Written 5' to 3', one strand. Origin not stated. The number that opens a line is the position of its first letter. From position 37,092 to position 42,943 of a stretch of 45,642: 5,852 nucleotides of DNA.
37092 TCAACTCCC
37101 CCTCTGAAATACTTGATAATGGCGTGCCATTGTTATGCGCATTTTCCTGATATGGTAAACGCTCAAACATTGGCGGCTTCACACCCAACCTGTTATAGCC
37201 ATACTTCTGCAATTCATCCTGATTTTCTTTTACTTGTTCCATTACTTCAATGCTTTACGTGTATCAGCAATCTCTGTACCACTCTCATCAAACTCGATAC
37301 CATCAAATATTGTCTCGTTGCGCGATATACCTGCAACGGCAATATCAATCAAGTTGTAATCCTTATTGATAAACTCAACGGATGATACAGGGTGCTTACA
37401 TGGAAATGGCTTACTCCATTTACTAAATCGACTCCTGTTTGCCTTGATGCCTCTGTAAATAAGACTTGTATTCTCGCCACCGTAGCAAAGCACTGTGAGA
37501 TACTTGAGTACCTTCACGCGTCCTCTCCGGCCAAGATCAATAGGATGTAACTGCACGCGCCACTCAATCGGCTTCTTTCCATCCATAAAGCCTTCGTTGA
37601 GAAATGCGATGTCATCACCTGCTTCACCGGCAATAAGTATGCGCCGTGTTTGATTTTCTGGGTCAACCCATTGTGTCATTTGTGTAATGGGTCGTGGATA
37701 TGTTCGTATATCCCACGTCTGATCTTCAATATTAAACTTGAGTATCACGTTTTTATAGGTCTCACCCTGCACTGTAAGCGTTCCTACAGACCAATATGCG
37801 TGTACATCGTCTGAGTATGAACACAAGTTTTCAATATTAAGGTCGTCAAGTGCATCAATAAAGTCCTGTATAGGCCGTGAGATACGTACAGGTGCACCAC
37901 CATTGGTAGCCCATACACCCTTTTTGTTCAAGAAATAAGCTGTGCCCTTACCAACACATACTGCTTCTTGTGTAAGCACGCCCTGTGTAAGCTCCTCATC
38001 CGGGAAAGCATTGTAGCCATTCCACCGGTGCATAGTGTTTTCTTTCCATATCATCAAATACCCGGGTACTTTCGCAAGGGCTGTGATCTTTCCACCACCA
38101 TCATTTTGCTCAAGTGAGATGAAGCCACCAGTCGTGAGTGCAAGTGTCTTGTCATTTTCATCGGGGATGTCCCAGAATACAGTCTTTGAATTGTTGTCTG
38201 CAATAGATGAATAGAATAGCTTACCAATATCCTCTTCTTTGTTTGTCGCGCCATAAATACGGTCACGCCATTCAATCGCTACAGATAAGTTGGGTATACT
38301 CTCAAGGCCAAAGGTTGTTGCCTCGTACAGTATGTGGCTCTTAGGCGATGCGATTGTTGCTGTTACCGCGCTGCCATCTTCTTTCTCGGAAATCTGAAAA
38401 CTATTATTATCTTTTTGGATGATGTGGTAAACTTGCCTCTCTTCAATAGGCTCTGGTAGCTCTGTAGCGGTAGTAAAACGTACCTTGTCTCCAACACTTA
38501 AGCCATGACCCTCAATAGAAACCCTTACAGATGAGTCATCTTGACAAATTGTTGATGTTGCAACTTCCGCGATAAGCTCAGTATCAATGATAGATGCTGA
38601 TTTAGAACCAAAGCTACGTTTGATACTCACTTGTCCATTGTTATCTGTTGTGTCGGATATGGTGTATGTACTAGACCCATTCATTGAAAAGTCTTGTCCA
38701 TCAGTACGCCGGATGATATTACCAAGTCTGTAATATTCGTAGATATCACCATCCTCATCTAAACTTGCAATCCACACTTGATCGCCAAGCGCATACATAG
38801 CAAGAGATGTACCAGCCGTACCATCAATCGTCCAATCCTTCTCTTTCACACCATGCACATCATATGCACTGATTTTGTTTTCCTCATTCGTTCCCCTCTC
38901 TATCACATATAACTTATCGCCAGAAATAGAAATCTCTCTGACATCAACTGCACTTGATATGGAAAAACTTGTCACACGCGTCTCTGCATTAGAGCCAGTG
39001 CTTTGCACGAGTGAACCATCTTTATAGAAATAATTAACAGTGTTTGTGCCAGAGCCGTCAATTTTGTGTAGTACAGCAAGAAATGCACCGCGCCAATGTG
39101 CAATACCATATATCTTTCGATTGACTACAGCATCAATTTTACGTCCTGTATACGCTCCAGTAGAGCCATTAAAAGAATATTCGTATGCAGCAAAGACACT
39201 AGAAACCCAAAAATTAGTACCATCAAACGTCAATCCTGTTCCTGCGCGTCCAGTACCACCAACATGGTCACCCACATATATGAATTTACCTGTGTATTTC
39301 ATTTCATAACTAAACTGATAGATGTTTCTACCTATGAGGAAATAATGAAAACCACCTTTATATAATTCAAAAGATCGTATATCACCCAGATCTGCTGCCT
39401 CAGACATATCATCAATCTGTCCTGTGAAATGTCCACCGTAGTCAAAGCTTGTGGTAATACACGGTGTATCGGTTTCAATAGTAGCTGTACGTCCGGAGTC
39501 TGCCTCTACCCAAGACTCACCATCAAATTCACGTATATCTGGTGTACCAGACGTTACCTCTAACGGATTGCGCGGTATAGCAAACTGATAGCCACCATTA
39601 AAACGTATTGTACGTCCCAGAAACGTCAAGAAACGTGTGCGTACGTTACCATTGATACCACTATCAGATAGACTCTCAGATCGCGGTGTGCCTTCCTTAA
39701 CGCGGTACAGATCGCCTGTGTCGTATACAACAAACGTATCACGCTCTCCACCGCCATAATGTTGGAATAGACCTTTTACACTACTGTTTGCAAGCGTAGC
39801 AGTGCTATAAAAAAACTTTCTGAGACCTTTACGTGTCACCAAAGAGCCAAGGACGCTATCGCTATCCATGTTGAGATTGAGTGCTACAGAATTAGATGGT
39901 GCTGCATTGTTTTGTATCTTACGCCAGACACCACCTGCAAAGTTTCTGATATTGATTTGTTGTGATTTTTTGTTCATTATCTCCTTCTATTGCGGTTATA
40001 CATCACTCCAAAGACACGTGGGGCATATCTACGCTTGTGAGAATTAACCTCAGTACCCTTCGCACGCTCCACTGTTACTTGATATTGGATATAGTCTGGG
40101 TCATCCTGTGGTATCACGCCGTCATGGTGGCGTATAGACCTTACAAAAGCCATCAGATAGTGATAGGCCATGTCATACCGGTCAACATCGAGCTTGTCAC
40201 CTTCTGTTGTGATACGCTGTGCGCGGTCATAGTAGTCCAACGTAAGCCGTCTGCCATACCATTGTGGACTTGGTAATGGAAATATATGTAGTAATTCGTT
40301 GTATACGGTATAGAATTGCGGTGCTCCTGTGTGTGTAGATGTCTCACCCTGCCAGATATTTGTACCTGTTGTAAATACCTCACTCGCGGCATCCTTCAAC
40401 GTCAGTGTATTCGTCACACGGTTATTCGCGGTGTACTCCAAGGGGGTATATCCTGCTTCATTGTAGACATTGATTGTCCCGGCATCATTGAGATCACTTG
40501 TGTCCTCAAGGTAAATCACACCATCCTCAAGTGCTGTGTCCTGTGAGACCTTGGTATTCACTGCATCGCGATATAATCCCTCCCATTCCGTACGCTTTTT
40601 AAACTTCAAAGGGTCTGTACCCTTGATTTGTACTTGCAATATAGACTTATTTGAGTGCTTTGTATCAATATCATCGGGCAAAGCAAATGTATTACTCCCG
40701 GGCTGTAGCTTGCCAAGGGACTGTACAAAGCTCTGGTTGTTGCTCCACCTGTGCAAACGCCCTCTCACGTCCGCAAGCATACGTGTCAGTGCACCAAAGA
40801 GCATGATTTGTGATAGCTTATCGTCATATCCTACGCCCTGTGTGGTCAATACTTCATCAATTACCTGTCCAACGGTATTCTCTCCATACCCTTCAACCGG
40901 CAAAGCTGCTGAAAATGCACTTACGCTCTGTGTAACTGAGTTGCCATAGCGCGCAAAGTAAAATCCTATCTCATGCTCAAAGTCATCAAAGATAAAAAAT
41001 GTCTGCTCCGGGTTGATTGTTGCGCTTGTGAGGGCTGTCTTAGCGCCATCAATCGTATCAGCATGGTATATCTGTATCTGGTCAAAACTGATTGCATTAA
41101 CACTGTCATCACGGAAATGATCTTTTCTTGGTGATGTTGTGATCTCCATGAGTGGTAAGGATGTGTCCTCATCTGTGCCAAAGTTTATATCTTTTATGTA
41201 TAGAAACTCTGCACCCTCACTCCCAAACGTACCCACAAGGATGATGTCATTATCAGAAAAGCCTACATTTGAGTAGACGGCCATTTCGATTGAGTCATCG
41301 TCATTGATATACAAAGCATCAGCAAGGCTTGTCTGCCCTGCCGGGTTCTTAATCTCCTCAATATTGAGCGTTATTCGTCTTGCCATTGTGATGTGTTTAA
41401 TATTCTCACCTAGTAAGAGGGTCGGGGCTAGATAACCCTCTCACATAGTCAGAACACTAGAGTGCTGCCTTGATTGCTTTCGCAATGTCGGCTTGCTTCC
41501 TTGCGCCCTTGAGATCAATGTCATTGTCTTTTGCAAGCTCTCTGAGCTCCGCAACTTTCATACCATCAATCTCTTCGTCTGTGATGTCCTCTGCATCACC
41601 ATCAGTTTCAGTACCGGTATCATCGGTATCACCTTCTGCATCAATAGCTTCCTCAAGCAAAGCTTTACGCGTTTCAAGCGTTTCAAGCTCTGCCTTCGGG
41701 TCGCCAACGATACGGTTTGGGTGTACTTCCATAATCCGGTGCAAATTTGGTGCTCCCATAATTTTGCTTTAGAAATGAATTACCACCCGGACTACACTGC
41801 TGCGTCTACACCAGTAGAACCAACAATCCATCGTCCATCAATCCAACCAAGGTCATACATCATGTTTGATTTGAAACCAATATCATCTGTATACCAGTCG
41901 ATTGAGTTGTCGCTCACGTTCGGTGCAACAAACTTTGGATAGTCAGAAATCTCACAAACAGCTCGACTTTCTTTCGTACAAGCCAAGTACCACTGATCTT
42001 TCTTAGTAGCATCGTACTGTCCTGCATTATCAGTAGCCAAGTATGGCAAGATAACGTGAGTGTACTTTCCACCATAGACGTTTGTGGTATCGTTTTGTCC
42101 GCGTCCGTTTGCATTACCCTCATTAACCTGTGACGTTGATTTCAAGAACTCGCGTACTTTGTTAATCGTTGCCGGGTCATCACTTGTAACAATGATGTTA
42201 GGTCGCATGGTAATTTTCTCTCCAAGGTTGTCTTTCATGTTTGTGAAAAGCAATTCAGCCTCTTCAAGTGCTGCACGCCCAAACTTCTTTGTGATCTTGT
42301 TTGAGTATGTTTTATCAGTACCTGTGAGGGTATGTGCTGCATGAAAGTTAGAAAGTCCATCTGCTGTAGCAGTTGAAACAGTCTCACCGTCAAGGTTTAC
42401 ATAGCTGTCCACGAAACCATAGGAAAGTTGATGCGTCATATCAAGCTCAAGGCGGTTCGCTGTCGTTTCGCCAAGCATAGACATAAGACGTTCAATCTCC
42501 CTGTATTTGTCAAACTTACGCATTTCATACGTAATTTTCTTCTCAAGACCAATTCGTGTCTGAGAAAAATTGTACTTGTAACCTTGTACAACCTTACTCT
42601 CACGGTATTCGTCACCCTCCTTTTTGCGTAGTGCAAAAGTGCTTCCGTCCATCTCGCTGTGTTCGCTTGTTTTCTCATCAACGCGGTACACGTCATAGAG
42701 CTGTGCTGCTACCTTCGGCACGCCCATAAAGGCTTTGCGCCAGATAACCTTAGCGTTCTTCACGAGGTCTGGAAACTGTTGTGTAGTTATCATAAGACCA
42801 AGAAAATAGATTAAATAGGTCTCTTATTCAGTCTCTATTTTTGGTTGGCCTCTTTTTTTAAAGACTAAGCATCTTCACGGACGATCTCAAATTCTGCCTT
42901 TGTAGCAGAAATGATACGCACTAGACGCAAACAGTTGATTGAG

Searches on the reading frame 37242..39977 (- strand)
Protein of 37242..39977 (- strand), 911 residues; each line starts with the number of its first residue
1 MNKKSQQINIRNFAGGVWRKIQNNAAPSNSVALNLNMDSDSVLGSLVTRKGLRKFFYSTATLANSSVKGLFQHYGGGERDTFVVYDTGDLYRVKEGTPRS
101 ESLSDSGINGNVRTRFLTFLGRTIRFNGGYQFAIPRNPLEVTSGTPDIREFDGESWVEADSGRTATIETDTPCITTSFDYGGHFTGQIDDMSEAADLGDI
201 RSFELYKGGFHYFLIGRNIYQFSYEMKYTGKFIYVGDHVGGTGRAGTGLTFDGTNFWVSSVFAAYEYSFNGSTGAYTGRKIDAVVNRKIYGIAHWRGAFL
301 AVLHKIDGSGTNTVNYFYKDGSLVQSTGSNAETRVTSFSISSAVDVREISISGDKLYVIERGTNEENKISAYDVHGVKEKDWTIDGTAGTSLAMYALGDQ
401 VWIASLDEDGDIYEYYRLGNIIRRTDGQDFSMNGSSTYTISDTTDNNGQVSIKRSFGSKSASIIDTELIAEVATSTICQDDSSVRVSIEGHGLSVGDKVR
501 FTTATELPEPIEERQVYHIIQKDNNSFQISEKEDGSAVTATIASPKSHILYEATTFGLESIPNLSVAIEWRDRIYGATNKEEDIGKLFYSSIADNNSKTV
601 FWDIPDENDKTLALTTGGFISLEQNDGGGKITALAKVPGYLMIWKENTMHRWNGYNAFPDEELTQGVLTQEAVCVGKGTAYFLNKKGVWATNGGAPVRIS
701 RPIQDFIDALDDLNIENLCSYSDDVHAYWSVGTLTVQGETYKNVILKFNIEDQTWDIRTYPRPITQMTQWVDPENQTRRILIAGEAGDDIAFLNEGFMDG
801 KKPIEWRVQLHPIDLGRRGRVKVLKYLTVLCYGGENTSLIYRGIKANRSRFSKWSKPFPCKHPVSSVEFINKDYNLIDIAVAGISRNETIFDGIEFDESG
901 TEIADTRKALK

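Call 11: search_protein_families(library=phrogs, proteins=[window:37242-39977:-], max_evalue=0.001)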
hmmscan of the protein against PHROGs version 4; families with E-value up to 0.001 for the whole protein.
window:37242-39977:- (911 aa): 1 family
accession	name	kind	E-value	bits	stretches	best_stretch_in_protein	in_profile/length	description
phrog_3287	-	head and packaging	4.3e-07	30.1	1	579-766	167-352/524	virion structural protein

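Call 12: search_protein_families(library=pfam, proteins=[window:37242-39977:-], max_evalue=0.001)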
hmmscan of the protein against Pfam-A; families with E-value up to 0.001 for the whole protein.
window:37242-39977:- (911 aa): 0 families

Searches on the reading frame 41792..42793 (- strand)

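Call 11: search_protein_families(library=phrogs, proteins=[window:41792-42793:-], max_evalue=0.001)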
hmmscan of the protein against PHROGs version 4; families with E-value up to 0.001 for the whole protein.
window:41792-42793:- (333 aa): 2 families
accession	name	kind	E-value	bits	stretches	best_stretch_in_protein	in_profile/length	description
phrog_133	-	head and packaging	3.6e-08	33.5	1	44-324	422-663/668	head maturation protease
phrog_4523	-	head and packaging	9.5e-05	22.3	1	100-325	455-640/644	major head and protease protein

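Call 12: search_protein_families(library=pfam, proteins=[window:41792-42793:-], max_evalue=0.001)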
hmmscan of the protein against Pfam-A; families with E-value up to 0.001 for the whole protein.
window:41792-42793:- (333 aa): 1 family
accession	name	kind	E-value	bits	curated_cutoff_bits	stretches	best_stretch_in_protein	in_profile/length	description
PF25209.1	Phage_capsid_4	-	8.1e-11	43.1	27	1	2-318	4-252/262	Phage capsid protein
